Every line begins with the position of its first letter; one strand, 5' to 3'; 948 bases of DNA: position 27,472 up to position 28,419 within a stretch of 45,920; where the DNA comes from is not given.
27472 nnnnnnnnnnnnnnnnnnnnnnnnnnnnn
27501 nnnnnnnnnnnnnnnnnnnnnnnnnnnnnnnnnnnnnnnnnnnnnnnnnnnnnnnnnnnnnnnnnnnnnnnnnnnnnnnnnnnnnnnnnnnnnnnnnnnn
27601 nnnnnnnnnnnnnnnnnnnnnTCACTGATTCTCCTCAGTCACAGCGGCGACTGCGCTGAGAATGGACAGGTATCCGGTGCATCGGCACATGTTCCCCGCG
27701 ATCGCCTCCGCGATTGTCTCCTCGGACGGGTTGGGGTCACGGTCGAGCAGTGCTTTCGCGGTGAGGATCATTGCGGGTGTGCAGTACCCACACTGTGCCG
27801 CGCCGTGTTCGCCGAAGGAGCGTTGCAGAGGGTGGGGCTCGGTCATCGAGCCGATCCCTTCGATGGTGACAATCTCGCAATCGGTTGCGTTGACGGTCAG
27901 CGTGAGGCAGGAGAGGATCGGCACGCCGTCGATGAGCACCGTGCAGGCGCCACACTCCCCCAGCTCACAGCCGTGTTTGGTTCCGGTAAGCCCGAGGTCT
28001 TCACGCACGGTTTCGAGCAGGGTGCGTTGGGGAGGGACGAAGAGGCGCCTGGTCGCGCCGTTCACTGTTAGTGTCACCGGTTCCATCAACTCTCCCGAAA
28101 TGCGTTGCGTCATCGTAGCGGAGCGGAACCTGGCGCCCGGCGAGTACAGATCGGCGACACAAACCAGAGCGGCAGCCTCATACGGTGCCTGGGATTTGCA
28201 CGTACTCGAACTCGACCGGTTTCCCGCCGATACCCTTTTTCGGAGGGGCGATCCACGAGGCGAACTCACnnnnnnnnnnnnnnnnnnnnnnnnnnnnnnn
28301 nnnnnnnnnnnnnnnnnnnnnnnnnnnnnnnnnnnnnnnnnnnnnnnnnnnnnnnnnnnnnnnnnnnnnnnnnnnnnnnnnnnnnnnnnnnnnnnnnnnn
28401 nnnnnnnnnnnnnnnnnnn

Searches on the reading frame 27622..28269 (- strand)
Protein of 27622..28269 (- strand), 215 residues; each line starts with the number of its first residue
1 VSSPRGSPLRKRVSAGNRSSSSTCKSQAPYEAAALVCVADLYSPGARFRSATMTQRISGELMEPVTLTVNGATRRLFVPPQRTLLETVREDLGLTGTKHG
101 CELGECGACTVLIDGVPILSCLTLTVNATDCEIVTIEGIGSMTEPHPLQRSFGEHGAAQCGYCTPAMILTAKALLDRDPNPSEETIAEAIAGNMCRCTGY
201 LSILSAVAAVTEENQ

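Call 8: search_protein_families(library=pfam, proteins=[window:27622-28269:-])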
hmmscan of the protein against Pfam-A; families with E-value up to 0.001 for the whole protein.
window:27622-28269:- (215 aa): 3 families
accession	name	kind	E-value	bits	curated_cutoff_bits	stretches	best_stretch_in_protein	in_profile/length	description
PF01799.25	Fer2_2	-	2.5e-29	101.7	30.3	1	135-207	1-74/75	[2Fe-2S] binding domain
PF00111.32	Fer2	-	2.4e-08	34.2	21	1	68-114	2-48/77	2Fe-2S iron-sulfur cluster binding domain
PF13085.11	Fer2_3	-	3.7e-05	24.1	27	1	98-138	49-88/107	2Fe-2S iron-sulfur cluster binding domain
